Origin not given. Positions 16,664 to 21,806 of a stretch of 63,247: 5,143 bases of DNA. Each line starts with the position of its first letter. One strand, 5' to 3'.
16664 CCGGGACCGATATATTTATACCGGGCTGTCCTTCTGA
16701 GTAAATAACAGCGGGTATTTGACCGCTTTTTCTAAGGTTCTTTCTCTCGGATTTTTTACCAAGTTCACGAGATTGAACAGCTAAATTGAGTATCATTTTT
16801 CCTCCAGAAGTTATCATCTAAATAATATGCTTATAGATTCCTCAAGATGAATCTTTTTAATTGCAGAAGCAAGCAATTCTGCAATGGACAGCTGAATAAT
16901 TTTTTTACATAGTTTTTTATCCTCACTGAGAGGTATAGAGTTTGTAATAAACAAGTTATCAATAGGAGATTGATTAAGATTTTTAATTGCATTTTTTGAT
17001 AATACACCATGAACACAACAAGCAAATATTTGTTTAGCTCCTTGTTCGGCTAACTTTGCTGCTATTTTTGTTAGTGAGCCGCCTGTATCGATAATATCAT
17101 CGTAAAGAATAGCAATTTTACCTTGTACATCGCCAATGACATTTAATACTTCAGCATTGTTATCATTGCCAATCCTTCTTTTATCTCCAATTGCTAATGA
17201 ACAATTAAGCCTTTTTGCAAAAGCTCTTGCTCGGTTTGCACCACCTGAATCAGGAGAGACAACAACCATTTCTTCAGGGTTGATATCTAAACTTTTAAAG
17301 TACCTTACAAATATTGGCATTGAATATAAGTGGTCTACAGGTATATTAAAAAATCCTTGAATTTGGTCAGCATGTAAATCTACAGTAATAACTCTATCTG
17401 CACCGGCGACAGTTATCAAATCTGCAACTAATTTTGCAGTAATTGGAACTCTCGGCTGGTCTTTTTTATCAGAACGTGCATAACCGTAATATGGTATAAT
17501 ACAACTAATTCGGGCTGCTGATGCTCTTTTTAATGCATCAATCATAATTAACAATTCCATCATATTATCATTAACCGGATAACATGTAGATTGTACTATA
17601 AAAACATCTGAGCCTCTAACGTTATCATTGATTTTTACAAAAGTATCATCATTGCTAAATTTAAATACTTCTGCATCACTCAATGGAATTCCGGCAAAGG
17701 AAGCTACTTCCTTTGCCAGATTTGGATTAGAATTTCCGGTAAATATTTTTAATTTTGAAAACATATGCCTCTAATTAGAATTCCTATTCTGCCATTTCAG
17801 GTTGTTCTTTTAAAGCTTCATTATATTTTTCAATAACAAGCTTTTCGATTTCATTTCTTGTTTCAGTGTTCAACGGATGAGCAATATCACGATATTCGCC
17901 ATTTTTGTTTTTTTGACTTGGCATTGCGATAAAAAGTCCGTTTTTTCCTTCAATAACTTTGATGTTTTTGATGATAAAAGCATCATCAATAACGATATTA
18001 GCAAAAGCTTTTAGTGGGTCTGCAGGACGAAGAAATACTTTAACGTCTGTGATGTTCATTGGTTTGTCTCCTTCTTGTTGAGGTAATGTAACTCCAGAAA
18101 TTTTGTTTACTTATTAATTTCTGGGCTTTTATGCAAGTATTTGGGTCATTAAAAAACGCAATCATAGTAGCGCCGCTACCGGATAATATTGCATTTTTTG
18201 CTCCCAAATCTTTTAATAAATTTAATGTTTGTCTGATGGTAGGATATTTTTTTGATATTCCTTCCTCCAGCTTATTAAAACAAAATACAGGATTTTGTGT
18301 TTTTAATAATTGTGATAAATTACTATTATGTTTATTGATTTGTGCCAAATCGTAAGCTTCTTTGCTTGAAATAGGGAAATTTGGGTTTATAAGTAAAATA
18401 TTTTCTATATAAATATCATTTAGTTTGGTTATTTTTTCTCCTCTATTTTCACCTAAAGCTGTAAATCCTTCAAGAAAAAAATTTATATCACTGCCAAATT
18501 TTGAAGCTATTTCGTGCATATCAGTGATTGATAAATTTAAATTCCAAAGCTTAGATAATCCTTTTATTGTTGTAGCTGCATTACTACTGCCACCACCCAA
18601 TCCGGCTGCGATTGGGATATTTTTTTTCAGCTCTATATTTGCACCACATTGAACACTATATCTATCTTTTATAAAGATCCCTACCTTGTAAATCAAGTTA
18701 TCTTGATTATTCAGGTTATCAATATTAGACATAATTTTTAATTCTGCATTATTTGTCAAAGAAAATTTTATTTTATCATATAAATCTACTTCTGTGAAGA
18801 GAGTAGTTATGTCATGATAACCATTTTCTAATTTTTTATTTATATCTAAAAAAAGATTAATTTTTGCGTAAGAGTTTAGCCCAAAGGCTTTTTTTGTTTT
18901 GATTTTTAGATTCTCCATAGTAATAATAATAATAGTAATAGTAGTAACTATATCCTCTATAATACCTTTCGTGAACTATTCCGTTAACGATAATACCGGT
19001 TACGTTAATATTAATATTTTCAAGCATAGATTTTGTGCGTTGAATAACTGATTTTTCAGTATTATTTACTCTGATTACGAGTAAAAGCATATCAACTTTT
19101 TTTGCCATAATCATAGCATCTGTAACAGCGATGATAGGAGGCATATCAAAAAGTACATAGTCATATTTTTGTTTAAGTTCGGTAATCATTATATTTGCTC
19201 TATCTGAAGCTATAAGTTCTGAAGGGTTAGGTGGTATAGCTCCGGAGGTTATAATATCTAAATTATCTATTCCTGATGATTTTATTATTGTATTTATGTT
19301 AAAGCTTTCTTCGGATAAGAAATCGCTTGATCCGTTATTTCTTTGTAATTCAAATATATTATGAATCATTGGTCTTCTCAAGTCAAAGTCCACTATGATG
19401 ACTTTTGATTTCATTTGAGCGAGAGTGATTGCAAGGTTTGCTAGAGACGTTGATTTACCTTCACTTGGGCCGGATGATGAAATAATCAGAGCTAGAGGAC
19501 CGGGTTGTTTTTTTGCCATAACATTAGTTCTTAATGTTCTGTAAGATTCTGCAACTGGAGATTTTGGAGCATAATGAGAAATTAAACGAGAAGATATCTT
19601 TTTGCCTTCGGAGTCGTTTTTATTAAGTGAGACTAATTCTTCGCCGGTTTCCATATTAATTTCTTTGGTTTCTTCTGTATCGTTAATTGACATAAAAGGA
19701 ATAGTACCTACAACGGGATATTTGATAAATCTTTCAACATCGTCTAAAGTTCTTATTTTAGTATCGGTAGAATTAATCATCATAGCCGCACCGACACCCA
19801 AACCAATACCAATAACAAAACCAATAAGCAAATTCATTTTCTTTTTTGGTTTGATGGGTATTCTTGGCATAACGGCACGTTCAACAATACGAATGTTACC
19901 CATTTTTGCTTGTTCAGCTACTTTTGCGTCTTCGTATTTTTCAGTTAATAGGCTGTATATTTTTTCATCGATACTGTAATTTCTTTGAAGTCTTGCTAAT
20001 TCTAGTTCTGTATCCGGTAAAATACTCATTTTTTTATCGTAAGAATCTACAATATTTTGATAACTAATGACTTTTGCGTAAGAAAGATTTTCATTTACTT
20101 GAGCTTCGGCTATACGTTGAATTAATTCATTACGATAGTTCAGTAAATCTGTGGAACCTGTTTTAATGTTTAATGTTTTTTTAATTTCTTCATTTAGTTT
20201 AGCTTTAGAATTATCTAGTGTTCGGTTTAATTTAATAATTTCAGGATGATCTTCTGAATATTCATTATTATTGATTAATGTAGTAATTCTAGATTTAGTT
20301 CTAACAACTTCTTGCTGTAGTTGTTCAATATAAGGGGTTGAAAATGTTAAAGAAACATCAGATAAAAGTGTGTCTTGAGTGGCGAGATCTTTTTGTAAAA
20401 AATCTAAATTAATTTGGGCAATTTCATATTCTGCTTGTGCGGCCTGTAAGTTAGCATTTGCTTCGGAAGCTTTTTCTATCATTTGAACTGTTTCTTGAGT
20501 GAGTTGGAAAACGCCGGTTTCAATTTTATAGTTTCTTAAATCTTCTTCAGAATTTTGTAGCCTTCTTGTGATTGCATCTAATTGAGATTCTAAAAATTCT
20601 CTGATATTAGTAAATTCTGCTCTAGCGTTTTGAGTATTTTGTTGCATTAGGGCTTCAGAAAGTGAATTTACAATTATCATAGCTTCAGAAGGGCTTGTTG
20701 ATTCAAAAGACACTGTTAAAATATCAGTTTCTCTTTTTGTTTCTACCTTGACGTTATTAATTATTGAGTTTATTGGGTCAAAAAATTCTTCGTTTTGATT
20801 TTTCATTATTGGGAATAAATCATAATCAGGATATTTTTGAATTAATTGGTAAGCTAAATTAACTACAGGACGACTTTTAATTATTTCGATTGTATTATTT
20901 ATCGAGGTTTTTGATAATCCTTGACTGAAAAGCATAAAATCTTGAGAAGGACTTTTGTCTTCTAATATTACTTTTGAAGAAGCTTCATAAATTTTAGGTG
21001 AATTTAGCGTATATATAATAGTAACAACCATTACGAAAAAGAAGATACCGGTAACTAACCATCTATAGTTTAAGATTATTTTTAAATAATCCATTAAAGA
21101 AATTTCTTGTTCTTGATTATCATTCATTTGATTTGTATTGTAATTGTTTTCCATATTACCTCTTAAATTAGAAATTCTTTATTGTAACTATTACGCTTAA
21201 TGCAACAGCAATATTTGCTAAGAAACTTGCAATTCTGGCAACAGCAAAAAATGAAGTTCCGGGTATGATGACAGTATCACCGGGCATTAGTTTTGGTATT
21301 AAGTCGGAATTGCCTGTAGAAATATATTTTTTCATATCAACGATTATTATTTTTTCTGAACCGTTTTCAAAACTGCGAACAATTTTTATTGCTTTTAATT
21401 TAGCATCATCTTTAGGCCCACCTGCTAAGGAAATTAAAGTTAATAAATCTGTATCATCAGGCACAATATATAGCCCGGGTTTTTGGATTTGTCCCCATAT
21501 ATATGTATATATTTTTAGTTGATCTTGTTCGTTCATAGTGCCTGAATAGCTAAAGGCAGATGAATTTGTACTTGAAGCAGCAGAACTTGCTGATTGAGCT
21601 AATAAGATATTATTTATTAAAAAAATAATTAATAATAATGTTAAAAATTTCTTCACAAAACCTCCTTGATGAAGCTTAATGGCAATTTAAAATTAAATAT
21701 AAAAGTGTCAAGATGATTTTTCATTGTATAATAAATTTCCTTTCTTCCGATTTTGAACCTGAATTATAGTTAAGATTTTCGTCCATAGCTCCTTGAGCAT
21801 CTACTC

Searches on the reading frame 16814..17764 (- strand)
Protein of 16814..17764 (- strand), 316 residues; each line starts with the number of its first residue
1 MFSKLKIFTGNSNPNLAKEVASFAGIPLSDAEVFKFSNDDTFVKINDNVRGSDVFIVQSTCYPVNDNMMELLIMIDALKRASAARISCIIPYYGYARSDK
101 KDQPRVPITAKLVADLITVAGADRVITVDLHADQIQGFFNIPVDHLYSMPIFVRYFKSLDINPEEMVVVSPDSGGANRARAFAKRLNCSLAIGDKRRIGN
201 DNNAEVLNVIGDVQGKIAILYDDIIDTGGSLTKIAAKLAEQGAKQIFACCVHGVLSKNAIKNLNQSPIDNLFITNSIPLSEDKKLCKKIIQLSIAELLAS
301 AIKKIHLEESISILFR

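Call 78: search_protein_families(library=pfam, max_evalue=0.00001, proteins=[window:16814-17764:-])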
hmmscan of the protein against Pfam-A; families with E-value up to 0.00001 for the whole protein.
window:16814-17764:- (316 aa): 3 families
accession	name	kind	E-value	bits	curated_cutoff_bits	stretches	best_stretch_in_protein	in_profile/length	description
PF13793.12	Pribosyltran_N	-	4.9e-52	175.2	25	1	5-121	1-117/117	N-terminal domain of ribose phosphate pyrophosphokinase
PF14572.12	Pribosyl_synth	-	1.9e-32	113.2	27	1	206-316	74-184/184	Phosphoribosyl synthetase-associated domain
PF00156.33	Pribosyltran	-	6.4e-18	65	26.3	1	159-256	24-128/158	Phosphoribosyl transferase domain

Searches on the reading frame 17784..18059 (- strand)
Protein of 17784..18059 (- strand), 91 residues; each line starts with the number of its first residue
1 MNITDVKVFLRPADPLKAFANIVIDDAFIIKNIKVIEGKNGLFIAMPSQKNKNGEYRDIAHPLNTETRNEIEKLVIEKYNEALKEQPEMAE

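Call 78: search_protein_families(library=pfam, max_evalue=0.00001, proteins=[window:17784-18059:-])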
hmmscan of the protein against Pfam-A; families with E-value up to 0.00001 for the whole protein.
window:17784-18059:- (91 aa): 1 family
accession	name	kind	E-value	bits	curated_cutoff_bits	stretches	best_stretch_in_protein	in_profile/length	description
PF04026.17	SpoVG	-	6.6e-32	109.9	29.6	1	1-81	1-82/82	SpoVG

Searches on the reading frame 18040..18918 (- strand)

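Call 78: search_protein_families(library=pfam, max_evalue=0.00001, proteins=[window:18040-18918:-])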
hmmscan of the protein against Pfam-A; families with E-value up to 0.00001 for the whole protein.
window:18040-18918:- (292 aa): 2 families
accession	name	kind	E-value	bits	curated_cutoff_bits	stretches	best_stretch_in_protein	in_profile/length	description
PF00288.32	GHMP_kinases_N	-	1.7e-15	57.4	22.3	1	74-143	1-68/87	GHMP kinases N terminal domain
PF08544.19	GHMP_kinases_C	-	5.9e-07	30.2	21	1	213-260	24-70/85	GHMP kinases C terminal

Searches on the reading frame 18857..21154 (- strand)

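Call 20: search_protein_families(library=pfam, proteins=[window:18857-21154:-])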
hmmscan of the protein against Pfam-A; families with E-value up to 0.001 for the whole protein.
window:18857-21154:- (765 aa): 5 families
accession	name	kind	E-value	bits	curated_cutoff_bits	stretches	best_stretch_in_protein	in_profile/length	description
PF13807.11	GNVR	-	9.5e-17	61.1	27.7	1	382-458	2-78/82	G-rich domain on putative tyrosine kinase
PF13614.12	AAA_31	-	6.9e-11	42.8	27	1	566-696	14-149/177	AAA domain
PF10609.15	ParA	-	1.6e-09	38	27.1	1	564-724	14-173/246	NUBPL iron-transfer P-loop NTPase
PF02706.20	Wzz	-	9.5e-07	29.5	25.5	1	16-98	1-84/91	Chain length determinant protein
PF01656.29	CbiA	-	5.7e-06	26.8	25.4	1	564-724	9-81/125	CobQ/CobB/MinD/ParA nucleotide binding domain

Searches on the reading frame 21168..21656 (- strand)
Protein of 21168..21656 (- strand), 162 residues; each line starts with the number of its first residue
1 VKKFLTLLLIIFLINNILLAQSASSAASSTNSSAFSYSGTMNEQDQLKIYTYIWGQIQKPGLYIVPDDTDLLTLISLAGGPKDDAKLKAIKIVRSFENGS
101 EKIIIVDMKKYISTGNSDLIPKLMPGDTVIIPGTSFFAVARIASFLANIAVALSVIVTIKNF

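Call 78: search_protein_families(library=pfam, max_evalue=0.00001, proteins=[window:21168-21656:-])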
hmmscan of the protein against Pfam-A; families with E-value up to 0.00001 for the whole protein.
window:21168-21656:- (162 aa): 1 family
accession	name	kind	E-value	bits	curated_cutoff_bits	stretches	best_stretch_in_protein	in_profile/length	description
PF10531.15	SLBB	-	8.2e-09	35.6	27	1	51-100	2-50/55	SLBB domain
